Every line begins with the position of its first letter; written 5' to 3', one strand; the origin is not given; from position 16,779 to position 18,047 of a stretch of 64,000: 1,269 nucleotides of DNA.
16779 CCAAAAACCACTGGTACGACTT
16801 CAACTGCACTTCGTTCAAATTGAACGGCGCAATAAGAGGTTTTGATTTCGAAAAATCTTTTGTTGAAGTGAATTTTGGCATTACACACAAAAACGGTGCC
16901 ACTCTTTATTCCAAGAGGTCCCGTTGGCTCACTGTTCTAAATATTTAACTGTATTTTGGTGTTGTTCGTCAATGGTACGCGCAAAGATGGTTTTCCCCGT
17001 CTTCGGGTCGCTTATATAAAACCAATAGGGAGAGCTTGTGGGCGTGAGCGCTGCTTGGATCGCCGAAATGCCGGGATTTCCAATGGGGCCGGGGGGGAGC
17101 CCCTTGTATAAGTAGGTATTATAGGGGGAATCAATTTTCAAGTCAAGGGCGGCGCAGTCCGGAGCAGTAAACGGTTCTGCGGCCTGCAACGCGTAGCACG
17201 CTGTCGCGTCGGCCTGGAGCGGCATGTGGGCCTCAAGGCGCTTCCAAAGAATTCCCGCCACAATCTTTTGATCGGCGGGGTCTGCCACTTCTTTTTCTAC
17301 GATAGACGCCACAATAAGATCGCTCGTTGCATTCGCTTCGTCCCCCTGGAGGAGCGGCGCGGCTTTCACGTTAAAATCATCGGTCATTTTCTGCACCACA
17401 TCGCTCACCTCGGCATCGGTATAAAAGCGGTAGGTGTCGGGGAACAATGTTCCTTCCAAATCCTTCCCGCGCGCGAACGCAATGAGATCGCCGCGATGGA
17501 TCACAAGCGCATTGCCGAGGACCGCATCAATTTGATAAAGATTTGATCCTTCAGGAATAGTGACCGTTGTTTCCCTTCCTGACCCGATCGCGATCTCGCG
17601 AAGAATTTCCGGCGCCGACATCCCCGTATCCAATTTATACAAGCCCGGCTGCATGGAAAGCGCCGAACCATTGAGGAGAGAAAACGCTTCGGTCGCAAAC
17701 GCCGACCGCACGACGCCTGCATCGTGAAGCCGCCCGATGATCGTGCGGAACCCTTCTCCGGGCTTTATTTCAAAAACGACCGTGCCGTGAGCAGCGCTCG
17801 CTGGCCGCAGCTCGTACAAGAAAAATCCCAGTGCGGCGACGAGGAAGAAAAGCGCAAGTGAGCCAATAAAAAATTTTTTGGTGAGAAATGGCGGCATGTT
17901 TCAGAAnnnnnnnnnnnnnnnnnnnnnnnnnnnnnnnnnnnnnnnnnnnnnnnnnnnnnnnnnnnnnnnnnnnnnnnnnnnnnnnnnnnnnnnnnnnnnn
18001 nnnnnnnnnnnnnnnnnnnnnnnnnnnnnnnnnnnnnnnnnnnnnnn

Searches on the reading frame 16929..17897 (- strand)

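Call 92: search_protein_families(library=pfam, proteins=[window:16929-17897:-], max_evalue=0.0001)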
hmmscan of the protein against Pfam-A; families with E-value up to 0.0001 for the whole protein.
window:16929-17897:- (322 aa): 1 family
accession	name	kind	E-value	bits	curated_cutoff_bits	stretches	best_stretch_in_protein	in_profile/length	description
PF02618.21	YceG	-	5.2e-70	236.5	32.4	1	42-316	1-273/275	YceG-like family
